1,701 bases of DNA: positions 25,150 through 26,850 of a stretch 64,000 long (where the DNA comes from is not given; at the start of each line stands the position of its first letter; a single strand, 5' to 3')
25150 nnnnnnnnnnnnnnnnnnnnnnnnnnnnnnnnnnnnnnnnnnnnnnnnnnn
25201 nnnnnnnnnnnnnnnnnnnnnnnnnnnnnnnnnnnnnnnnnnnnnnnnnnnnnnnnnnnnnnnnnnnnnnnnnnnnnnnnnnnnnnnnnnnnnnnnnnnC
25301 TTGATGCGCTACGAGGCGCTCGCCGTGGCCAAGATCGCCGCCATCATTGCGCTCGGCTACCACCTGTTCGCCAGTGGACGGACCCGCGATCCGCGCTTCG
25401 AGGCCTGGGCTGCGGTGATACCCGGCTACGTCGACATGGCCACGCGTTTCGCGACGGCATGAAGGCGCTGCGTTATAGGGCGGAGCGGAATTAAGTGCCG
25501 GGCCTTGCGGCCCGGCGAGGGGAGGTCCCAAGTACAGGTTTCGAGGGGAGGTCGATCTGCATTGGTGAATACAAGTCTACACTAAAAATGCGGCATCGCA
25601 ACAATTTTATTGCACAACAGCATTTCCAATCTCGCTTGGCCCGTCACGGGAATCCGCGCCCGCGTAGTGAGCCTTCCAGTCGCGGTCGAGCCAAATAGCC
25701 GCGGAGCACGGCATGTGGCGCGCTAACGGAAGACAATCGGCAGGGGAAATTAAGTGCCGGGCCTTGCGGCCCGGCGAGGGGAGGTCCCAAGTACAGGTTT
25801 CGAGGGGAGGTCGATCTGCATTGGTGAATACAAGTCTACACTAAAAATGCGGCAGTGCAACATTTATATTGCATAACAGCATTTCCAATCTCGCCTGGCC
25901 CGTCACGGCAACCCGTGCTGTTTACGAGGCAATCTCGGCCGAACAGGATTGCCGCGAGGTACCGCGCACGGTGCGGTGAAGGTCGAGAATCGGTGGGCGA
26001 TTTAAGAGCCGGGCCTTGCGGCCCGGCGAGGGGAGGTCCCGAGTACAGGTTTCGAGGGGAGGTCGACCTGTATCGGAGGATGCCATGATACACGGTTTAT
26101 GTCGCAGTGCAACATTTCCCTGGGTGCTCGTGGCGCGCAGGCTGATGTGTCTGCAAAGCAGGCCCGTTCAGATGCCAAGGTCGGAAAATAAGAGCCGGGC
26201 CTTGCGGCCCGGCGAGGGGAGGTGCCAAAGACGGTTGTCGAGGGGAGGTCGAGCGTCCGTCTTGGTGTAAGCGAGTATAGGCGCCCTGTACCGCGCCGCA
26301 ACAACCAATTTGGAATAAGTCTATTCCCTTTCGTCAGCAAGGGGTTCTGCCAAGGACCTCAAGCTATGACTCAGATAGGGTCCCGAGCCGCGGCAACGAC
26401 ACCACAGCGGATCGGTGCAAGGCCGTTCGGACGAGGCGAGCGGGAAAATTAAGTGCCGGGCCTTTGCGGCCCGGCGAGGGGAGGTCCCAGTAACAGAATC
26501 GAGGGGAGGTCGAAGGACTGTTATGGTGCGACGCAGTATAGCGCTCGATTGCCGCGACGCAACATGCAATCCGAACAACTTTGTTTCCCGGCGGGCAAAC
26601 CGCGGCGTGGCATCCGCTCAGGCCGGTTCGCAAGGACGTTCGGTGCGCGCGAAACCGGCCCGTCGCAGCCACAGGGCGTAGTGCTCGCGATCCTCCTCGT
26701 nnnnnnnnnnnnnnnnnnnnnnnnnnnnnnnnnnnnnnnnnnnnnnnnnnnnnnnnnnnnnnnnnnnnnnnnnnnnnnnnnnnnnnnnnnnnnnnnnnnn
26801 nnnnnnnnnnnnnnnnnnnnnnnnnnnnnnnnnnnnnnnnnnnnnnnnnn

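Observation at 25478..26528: Tandem array of five paralogous ~85-nt sRNA genes in a low-GC, ORF-free island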

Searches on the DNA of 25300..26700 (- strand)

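Call 4: search_rna_families(source=window, start=25300, end=26700, threshold=evalue, max_evalue=10, show_alignments=6)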
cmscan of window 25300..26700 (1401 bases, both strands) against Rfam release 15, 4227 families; matches with E-value up to 10: 13.
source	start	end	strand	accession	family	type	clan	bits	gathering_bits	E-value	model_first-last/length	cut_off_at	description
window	26590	26687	-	RF03758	mir-2756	Gene; miRNA;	-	19.7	61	0.37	1-78/78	no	mir-2756 microRNA precursor family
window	26191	26231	-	RF01519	CC0196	Gene; sRNA;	-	17.2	35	0.55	1-58/58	no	Caulobacter sRNA CC0196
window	25497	25516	-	RF01519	CC0196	Gene; sRNA;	-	17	35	0.62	35-54/58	no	Caulobacter sRNA CC0196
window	25756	25775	-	RF01519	CC0196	Gene; sRNA;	-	17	35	0.62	35-54/58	no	Caulobacter sRNA CC0196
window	26008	26027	-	RF01519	CC0196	Gene; sRNA;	-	17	35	0.62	35-54/58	no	Caulobacter sRNA CC0196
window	26187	26246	-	RF02784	SorX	Gene; sRNA;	-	16.2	46.6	0.84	1-73/73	no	Singlet oxygen resistance RNA X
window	26365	26473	+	RF03068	RT-3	Gene; sRNA;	-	16.1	40.5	0.45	1-148/148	no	RT-3 RNA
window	26187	26236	-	RF02507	Atu_Ti3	Gene; sRNA;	-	15.8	50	4.8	1-89/89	no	Rhizobiales sRNA Atu_Ti3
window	25492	25532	+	RF01340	CRISPR-DR29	Gene; CRISPR;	-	15.6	39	6.4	1-37/37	no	CRISPR RNA direct repeat element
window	25751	25791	+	RF01340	CRISPR-DR29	Gene; CRISPR;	-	15.6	39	6.4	1-37/37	no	CRISPR RNA direct repeat element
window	26548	26594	+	RF00189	SNORD95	Gene; snRNA; snoRNA; CD-box;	-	14.9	55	5.8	1-68/68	no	Small nucleolar RNA SNORD95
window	25710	25790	+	RF02137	HOXA11-AS1_1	Gene; lncRNA;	-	14.9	50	8.3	1-96/96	no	HOXA11 antisense RNA 1 conserved region 1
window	26197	26275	+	RF02207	WT1-AS_5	Gene; lncRNA;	-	13.2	80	3.3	1-79/79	no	WT1 antisense RNA conserved region 5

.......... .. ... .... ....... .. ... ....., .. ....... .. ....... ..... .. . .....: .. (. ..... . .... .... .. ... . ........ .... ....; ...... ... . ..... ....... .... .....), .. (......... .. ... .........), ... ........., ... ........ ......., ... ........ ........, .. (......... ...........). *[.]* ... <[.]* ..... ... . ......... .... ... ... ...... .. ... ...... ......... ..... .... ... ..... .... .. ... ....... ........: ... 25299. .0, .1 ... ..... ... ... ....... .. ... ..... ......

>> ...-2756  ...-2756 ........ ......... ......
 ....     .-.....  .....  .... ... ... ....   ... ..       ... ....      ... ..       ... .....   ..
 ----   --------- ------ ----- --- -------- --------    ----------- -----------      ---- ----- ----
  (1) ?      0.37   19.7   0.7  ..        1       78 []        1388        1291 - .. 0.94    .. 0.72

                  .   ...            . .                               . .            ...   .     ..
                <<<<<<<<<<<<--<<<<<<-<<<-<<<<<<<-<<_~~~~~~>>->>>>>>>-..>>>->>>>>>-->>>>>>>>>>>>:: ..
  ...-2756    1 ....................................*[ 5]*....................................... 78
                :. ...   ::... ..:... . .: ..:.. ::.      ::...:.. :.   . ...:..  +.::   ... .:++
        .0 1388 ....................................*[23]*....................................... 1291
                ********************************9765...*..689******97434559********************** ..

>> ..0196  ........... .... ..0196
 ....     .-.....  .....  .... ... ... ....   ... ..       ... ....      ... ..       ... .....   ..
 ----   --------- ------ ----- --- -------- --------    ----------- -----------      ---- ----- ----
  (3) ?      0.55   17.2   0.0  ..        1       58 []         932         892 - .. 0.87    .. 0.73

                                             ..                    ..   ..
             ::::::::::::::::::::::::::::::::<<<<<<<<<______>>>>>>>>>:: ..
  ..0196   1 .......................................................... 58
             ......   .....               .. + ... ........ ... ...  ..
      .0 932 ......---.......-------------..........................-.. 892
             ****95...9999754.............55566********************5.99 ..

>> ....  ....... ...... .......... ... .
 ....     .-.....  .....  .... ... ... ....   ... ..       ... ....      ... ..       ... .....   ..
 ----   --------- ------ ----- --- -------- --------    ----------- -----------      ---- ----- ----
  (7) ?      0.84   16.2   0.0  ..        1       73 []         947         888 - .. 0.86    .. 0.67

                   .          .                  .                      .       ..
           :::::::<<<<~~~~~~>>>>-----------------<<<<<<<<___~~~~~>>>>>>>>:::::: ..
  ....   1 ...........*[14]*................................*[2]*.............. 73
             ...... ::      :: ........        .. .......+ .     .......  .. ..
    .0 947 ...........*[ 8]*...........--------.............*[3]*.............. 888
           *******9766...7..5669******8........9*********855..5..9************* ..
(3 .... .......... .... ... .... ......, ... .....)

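Call 26: build_rna_model(alignment_id=A1, structure=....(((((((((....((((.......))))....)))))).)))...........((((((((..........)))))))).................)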
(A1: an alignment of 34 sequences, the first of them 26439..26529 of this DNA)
Model R1 built from alignment A1 (34 sequences, 100 columns); structure: as given.
model positions 91; base pairs 21; branch points 1; effective number of sequences 1.65; information 0.626 bits per position. Calibrated on 0.2 Mb of random sequence (short: E-values are rough).
structure used (alignment columns):
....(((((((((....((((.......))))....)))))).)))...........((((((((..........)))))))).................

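Call 27: search_with_rna_model(model_id=R1, sources=[window, L001, L004, L005, L006, L007, L009, L010, L015, L017, L018, L020, L025, L026, L030, L031, L033, L002, L003, L008, L011, L012, L013, L014, L016, L019, L021, L022, L023, L024, L027, L028, L029, L032], max_evalue=1, make_alignment=true)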
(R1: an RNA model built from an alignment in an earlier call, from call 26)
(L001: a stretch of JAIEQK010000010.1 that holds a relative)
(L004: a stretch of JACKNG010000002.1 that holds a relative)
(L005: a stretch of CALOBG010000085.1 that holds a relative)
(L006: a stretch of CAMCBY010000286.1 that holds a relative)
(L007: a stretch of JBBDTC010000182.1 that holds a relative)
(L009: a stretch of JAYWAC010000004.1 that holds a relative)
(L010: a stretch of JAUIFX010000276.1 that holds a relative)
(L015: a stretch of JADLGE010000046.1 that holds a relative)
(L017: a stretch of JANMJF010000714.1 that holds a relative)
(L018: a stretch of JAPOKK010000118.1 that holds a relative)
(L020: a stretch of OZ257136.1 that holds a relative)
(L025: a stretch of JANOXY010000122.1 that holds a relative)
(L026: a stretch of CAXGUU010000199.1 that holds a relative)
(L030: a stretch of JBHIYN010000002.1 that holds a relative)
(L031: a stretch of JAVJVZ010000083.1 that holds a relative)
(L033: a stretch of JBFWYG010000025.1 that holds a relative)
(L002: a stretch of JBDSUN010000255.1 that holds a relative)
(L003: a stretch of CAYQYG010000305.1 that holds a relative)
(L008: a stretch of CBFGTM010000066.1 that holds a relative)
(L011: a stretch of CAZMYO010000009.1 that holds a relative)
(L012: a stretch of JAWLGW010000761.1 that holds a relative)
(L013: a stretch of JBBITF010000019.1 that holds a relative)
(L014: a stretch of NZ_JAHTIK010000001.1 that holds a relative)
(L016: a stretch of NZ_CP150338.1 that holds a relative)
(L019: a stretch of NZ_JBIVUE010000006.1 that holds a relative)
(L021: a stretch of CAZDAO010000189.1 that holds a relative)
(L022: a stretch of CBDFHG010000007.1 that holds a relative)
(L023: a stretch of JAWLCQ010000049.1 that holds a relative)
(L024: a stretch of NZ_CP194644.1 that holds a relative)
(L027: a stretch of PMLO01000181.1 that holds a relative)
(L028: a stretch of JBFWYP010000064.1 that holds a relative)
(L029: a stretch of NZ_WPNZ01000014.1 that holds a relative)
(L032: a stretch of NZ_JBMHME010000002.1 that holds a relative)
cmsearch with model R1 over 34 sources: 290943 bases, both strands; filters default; matches with E-value up to 1: 49.
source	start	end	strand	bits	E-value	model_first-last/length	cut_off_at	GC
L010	320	410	-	105.6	4.6e-26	1-91/91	no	0.63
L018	39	129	+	104.1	1.2e-25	1-91/91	no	0.63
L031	1882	1972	-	102.6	3e-25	1-91/91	no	0.64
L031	2199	2289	-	102.4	3.4e-25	1-91/91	no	0.6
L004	3726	3817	+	102.3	3.6e-25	1-91/91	no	0.61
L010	568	658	-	101.9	4.6e-25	1-91/91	no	0.64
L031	2881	2971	-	101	8.2e-25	1-91/91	no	0.66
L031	2549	2640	-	100.4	1.2e-24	1-91/91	no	0.65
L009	2773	2868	-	99.5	2.1e-24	1-91/91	no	0.58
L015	1692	1786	+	97.9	5.5e-24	1-91/91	no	0.61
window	25740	25828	-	96.9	1e-23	1-91/91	no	0.62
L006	2086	2181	-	96.7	1.1e-23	1-91/91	no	0.59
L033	3701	3795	+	96.5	1.3e-23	1-91/91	no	0.62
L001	7623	7716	-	96.5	1.3e-23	1-91/91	no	0.62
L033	3524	3617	+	96.5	1.3e-23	1-91/91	no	0.62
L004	3462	3553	+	94.8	3.7e-23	1-91/91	no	0.61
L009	2953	3046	-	94.6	4.4e-23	1-91/91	no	0.63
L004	4152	4240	+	94.5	4.4e-23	1-91/91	no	0.65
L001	7444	7539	-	94.5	4.6e-23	1-91/91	no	0.62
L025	2615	2708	+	93.1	1.1e-22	1-91/91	no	0.64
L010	817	908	-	92.9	1.2e-22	1-91/91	no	0.6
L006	2266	2359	-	92.8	1.3e-22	1-91/91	no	0.61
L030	4721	4810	+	92.6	1.5e-22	1-91/91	no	0.64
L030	4514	4603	+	92.5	1.5e-22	1-91/91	no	0.64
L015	1516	1609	+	91.8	2.5e-22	1-91/91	no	0.66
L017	1304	1399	-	91.6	2.8e-22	1-91/91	no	0.6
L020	5312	5402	+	90.6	5.2e-22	1-91/91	no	0.64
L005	4646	4735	-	89.7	8.7e-22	1-91/91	no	0.58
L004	3916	4003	+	89.4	1.1e-21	1-91/91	no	0.66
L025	2791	2886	+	87.9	2.7e-21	1-91/91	no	0.62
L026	4663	4755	-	81.5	1.5e-19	1-91/91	no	0.58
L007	5427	5496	+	72.3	4.5e-17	1-69/91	3'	0.67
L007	5167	5279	+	50.9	2.6e-11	1-91/91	no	0.68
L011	4151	4239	+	24.4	0.00034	1-91/91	no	0.57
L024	4136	4200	+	18.8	0.011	1-91/91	no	0.71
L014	793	880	-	15.8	0.071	1-91/91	no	0.65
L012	3320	3407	-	15.4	0.093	1-91/91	no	0.69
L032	896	967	-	14.5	0.16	1-91/91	no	0.75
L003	432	509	+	14.4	0.16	1-91/91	no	0.73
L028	227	322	-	13.2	0.35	1-91/91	no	0.7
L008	2924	2997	-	12.6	0.52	1-91/91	no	0.58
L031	1898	1917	+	12.5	0.54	56-75/91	no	0.9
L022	3588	3603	-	11.6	0.96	17-32/91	no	0.75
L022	3621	3636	-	11.6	0.96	17-32/91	no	0.75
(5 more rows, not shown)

Alignment A2: 49 matches aligned to the model, 142 columns, each read 5' to 3' on its own strand. Consensus structure (alignment columns), stored with it:
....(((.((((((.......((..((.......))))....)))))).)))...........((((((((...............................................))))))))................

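Call 28: search_with_rna_model(model_id=R1, sources=[window, L001, L004, L005, L006, L009, L010, L015, L017, L018, L020, L025, L026, L030, L031, L033], max_evalue=1e-12, make_alignment=true)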
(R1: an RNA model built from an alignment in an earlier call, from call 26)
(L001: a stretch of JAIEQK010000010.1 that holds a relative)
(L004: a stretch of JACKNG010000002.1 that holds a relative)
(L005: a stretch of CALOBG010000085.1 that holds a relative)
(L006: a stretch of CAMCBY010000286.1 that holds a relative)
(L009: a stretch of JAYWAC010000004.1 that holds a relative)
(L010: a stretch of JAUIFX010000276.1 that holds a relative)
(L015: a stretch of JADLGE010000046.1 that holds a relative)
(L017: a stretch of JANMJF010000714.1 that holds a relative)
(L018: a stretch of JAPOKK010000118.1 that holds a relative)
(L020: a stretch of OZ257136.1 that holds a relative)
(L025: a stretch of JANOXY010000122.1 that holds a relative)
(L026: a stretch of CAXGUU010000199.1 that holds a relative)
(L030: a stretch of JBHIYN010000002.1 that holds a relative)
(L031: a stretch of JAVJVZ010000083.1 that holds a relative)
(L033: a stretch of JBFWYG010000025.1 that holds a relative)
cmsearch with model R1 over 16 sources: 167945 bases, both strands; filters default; matches with E-value up to 1e-12: 35.
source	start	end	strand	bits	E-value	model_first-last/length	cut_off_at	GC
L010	320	410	-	105.6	2.7e-26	1-91/91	no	0.63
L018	39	129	+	104.1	7.1e-26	1-91/91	no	0.63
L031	1882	1972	-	102.6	1.7e-25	1-91/91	no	0.64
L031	2199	2289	-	102.4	2e-25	1-91/91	no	0.6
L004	3726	3817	+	102.3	2.1e-25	1-91/91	no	0.61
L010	568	658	-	101.9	2.7e-25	1-91/91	no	0.64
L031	2881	2971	-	101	4.7e-25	1-91/91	no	0.66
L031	2549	2640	-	100.4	7e-25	1-91/91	no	0.65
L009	2773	2868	-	99.5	1.2e-24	1-91/91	no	0.58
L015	1692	1786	+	97.9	3.2e-24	1-91/91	no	0.61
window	25740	25828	-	96.9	6.1e-24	1-91/91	no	0.62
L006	2086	2181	-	96.7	6.6e-24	1-91/91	no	0.59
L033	3701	3795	+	96.5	7.6e-24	1-91/91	no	0.62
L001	7623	7716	-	96.5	7.7e-24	1-91/91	no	0.62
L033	3524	3617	+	96.5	7.7e-24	1-91/91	no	0.62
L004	3462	3553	+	94.8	2.2e-23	1-91/91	no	0.61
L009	2953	3046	-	94.6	2.5e-23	1-91/91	no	0.63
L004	4152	4240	+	94.5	2.6e-23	1-91/91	no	0.65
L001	7444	7539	-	94.5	2.6e-23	1-91/91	no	0.62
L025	2615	2708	+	93.1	6.2e-23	1-91/91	no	0.64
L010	817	908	-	92.9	6.9e-23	1-91/91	no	0.6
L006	2266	2359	-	92.8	7.8e-23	1-91/91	no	0.61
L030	4721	4810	+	92.6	8.7e-23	1-91/91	no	0.64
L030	4514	4603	+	92.5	8.9e-23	1-91/91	no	0.64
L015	1516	1609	+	91.8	1.4e-22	1-91/91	no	0.66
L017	1304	1399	-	91.6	1.6e-22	1-91/91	no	0.6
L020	5312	5402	+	90.6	3e-22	1-91/91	no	0.64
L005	4646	4735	-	89.7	5e-22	1-91/91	no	0.58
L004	3916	4003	+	89.4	6.2e-22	1-91/91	no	0.66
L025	2791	2886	+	87.9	1.6e-21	1-91/91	no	0.62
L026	4663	4755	-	81.5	8.6e-20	1-91/91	no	0.58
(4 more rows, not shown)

Alignment A3: 35 matches aligned to the model, 100 columns, each read 5' to 3' on its own strand. Consensus structure (alignment columns), stored with it:
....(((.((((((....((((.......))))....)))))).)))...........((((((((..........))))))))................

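Call 37: search_with_rna_model(model_id=R1, sources=[L034, L035, L036], max_evalue=10, filters=off, show_alignments=3)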
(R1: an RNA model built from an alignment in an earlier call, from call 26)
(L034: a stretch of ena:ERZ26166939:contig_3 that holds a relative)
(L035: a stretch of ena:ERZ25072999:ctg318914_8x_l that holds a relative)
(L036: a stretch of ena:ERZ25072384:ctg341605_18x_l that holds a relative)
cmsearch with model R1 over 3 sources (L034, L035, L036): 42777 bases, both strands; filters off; matches with E-value up to 10: 19.
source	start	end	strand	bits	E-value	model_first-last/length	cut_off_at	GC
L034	9394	9500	-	10.4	0.29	1-91/91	no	0.6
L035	13058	13146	+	8.5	0.95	1-91/91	no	0.67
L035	110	177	-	8.1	1.2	46-75/91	no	0.72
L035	5303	5375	+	7.8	1.5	1-91/91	no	0.52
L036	1576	1660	+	7.4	1.8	1-91/91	no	0.6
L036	8945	9031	-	7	2.4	1-91/91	no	0.66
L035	1044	1129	-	6.9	2.5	1-91/91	no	0.71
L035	13941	14032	+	6.1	4.2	1-91/91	no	0.7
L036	819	839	-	6.1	4.3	55-75/91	no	0.9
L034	835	907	+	5.7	5.3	1-91/91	no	0.58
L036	13465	13487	+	5.6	5.6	53-75/91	no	0.74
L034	11635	11656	-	5.5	6.2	52-75/91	no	0.77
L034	3725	3784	+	5.3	7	1-91/91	no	0.5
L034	3317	3337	-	5.1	7.6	52-75/91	no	0.67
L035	6078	6178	-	5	8.3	1-91/91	no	0.65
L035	5021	5103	-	5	8.3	1-91/91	no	0.65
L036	1791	1826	-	4.9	9.1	7-42/91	no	0.72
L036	5962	6041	-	4.8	9.5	1-91/91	no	0.65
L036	10991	11009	-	4.8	9.7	57-74/91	no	0.95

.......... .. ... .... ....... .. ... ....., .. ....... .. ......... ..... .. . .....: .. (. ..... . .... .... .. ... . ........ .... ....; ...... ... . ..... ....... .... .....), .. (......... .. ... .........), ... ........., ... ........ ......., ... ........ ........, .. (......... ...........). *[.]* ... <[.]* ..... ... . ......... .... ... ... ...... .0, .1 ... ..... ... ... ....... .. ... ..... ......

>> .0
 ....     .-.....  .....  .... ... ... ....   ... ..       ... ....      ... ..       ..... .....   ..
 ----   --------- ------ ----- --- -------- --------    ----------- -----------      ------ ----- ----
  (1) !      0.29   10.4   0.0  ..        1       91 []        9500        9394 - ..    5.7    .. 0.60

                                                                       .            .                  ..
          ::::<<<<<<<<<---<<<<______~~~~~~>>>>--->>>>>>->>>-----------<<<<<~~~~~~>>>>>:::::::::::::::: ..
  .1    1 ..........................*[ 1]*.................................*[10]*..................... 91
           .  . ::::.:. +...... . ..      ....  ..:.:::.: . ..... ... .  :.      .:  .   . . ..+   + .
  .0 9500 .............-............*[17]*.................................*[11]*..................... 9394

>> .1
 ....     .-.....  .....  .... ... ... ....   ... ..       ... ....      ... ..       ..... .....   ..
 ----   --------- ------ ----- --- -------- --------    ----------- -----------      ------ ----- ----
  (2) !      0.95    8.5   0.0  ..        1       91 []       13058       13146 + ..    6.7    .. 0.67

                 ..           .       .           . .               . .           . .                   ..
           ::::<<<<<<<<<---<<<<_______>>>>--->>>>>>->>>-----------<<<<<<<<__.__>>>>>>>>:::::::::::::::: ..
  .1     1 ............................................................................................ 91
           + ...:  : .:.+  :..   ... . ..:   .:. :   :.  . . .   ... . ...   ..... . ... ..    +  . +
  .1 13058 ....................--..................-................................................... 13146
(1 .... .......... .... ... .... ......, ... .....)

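Call 49: search_with_rna_model(model_id=R1, sources=[L037, L038, L039, L040, L041, L042, L043], max_evalue=0.01, show_alignments=0, make_alignment=true)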
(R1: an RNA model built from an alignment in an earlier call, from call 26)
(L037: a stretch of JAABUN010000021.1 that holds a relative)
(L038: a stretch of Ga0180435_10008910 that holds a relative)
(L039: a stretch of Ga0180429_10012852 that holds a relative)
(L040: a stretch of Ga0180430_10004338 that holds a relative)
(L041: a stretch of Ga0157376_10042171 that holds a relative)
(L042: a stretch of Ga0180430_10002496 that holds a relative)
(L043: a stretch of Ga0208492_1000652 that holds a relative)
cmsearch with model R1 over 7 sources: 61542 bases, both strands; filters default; matches with E-value up to 0.01: 11.
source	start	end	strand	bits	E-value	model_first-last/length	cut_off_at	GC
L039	5639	5729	+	104.1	2.5e-26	1-91/91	no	0.63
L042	10304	10394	-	104.1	2.5e-26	1-91/91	no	0.63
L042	10554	10644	-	103.7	3.2e-26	1-91/91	no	0.62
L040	11867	11957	+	103.7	3.2e-26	1-91/91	no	0.62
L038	26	116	-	101.9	9.7e-26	1-91/91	no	0.63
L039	5389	5479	+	101.9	9.7e-26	1-91/91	no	0.63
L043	6808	6903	-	100.3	2.6e-25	1-91/91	no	0.58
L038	276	367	-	95.2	6.4e-24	1-91/91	no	0.57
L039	5138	5229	+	95.2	6.4e-24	1-91/91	no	0.57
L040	11616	11707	+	93.9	1.4e-23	1-91/91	no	0.58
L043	6987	7080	-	90.5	1.2e-22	1-91/91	no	0.63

Alignment A4: 11 matches aligned to the model, 96 columns, each read 5' to 3' on its own strand. Consensus structure (alignment columns), stored with it:
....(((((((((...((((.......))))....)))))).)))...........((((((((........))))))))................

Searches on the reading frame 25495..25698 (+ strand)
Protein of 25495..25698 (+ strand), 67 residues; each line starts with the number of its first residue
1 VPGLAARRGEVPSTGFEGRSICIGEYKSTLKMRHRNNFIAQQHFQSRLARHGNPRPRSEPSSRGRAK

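Call 54: search_protein_families(library=pfam, proteins=[window:25495-25698:+], max_evalue=0.01)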
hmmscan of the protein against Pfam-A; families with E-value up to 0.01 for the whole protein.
window:25495-25698:+ (67 aa): 0 families
